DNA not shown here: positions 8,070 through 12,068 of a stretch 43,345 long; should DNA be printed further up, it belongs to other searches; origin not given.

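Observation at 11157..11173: Promoter-like 17-mer embedded in the gp16-like coding sequence, next to a hydrophobic N-terminal segment and an HExxH motif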

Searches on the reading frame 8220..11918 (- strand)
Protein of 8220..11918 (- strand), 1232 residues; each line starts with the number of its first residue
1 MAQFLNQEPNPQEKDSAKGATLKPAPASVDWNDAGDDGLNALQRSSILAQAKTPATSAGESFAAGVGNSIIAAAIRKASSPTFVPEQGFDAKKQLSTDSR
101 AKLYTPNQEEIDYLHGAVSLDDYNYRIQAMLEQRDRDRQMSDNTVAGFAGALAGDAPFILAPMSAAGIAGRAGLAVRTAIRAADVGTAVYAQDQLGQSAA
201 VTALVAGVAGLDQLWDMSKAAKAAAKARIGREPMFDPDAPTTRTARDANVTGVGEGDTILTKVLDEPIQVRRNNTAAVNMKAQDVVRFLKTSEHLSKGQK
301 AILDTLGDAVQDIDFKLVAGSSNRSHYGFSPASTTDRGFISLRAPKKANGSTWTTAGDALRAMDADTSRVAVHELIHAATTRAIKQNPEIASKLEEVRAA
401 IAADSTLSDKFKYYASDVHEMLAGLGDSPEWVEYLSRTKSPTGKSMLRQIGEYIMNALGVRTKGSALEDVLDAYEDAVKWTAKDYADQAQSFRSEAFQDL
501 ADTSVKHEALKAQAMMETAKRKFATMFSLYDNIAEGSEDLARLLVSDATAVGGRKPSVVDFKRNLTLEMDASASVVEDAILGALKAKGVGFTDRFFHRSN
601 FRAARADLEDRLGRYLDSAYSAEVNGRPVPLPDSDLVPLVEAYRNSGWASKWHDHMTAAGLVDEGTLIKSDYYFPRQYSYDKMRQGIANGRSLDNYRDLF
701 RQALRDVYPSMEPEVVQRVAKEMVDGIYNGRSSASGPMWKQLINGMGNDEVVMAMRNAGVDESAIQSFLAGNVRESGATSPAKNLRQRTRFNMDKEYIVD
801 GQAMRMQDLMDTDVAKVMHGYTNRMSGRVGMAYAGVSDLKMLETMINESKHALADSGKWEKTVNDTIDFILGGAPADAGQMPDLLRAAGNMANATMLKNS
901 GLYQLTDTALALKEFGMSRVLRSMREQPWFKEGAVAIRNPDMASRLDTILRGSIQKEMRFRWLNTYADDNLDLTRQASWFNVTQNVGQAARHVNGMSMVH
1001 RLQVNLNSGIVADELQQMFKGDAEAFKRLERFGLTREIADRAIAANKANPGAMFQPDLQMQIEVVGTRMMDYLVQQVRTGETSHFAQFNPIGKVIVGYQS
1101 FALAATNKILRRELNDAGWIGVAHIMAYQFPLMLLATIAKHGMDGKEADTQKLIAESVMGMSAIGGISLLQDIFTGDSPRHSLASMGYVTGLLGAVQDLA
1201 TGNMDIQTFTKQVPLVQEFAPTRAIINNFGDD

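Call 13: search_protein_families(library=pfam, proteins=[window:8220-11918:-], max_evalue=1)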
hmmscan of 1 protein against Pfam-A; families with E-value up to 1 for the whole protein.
window:8220-11918:- (1232 aa): 2 families
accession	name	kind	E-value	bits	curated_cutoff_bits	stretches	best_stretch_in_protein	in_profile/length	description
PF11181.13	YflT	-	0.048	14.6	26.2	0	716-770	39-94/99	Heat induced stress protein YflT domain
PF21688.3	FAD-depend_C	-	0.15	12.7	27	1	992-1049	68-121/197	FAD-dependent protein, C-terminal domain-like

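Call 14: search_protein_families(library=phrogs, proteins=[window:8220-11918:-], max_evalue=0.01)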
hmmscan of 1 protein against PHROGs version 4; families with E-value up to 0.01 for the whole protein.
window:8220-11918:- (1232 aa): 1 family
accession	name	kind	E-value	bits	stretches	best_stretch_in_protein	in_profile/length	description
phrog_342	-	head and packaging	2e-236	789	1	17-1231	179-1225/1235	internal virion protein with endolysin domain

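Call 15: search_solved_structures(query=window:8220-11918:-, max_evalue=1, show_alignments=2)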
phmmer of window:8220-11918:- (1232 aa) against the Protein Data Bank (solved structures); distinct sequences matched with E-value up to 1: 7.
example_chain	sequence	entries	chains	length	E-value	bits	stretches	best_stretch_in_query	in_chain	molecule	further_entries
23sg_S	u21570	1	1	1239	0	2030.9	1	1-1232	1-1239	gp10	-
8vb2_A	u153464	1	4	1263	2.1e-90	307.4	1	20-1221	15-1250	Tetrameric ejection protein (gp48)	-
9sfn_G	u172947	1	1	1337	2.1e-38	135.2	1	415-1202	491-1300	Internal virion protein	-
4nci_A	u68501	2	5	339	0.78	10.8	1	344-479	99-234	DNA double-strand break repair Rad50 ATPase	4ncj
3qkt_A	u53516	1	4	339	0.78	10.8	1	344-479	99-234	DNA double-strand break repair rad50 ATPase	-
4nch_A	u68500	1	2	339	0.78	10.8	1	344-479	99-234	DNA double-strand break repair Rad50 ATPase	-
4nck_A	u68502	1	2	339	0.79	10.8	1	344-479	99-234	DNA double-strand break repair Rad50 ATPase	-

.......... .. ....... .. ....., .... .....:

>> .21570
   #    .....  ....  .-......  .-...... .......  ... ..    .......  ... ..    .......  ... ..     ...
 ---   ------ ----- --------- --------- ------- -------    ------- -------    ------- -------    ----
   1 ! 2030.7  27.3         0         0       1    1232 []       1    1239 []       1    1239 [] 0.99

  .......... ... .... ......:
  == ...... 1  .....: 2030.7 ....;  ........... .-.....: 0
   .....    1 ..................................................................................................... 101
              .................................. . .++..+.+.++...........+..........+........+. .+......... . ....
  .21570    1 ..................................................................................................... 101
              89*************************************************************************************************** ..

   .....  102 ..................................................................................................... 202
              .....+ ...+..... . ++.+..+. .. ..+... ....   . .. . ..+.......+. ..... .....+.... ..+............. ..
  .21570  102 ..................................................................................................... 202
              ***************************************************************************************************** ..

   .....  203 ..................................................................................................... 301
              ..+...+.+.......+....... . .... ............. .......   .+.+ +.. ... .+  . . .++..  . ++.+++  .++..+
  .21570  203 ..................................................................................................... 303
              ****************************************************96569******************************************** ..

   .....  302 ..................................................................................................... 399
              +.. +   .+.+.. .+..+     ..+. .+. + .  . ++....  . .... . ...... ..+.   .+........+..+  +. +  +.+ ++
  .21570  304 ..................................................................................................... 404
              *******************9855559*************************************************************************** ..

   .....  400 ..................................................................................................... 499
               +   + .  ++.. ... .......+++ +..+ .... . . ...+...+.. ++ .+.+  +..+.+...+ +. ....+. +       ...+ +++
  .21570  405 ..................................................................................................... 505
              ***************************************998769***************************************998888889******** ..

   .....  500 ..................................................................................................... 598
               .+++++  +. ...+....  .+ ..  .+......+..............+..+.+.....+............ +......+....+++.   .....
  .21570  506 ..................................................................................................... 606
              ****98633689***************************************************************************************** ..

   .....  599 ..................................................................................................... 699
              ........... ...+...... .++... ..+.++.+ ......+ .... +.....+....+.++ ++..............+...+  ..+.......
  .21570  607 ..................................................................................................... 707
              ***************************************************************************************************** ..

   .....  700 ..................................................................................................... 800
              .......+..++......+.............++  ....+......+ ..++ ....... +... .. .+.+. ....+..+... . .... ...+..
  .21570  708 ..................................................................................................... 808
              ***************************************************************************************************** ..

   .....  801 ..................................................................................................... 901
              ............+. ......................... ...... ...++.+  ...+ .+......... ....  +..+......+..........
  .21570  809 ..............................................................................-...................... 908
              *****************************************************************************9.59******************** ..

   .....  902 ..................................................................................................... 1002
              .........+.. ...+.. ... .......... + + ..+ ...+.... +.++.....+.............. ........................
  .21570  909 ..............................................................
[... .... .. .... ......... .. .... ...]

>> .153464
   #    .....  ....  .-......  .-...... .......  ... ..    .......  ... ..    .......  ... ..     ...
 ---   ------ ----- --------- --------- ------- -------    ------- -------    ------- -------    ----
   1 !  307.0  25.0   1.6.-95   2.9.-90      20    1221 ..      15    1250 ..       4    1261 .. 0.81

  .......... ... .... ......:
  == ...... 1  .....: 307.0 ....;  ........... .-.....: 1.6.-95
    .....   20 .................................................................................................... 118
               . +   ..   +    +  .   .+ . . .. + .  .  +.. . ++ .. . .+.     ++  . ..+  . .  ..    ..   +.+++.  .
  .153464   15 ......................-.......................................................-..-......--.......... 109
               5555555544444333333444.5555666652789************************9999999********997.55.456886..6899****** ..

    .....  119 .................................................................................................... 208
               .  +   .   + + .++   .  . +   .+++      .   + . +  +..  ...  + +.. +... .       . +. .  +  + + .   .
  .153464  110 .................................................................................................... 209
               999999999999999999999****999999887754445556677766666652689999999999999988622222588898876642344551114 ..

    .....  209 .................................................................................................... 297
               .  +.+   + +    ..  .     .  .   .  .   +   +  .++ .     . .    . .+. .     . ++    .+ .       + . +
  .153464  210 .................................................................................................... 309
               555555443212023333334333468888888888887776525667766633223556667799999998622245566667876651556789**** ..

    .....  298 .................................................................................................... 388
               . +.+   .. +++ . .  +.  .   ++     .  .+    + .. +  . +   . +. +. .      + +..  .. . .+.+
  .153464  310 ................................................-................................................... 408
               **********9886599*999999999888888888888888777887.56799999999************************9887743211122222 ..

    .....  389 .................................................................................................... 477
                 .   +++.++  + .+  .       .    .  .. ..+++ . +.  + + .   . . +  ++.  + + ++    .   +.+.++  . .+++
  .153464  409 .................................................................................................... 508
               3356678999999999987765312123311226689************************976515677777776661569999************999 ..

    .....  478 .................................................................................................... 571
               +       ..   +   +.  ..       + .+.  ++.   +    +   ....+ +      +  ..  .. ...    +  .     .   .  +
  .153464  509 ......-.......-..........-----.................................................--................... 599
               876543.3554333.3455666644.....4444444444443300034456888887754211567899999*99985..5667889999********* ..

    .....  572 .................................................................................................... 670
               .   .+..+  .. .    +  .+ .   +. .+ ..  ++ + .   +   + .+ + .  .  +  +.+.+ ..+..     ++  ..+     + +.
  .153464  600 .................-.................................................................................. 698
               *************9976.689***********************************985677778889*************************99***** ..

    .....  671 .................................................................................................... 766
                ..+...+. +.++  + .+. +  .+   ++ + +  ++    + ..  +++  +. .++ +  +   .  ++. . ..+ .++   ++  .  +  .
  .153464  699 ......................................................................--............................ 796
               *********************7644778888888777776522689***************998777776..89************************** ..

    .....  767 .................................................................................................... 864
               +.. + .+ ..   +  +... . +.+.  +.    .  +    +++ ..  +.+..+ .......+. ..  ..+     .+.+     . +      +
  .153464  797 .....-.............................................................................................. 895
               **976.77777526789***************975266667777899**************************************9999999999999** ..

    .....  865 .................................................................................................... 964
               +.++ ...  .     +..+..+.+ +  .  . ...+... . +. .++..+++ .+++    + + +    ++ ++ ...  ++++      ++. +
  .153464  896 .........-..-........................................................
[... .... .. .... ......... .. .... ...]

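Call 62: search_solved_structures(query=A3, max_evalue=1, show_alignments=0)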
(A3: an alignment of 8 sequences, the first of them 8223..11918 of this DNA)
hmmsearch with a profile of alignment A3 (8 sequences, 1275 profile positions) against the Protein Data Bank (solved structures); distinct sequences matched with E-value up to 1: 18.
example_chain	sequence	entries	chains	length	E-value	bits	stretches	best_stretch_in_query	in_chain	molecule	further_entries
23sg_S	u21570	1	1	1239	0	1711.1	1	1-1275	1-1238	gp10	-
8vb2_A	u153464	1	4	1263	1.3e-189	636.1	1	26-1261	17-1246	Tetrameric ejection protein (gp48)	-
9sfn_G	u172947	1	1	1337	1.2e-90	308.4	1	87-1249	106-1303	Internal virion protein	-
7eyb_I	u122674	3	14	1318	0.00052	21.3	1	758-922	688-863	Peptidoglycan transglycosylase gp16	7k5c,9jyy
6yt5_G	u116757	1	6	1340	0.00053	21.3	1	758-922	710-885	Peptidoglycan transglycosylase gp16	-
5cwb_A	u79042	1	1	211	0.00061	21.1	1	755-816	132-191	Designed helical repeat protein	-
7mwr_B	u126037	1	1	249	0.019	16.1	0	754-815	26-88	LHD101B4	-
1yii_A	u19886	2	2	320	0.26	12.4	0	788-834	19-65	Annexin A5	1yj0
1ala_A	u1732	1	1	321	0.26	12.4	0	788-834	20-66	ANNEXIN V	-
4uos_A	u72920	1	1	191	0.5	11.4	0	507-593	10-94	DESIGNED HELICAL BUNDLE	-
8vl3_A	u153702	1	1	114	0.54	11.3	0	779-816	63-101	De novo designed protein F3 parent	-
1hve_A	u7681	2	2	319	0.54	11.3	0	485-574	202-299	ANNEXIN V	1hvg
1anw_A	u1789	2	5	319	0.62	11.1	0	485-574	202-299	ANNEXIN V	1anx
1avh_A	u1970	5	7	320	0.63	11.1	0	485-574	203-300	ANNEXIN V | ANNEXIN A5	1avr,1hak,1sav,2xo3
8gyc_A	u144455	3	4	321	0.63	11.1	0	485-574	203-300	Annexin A5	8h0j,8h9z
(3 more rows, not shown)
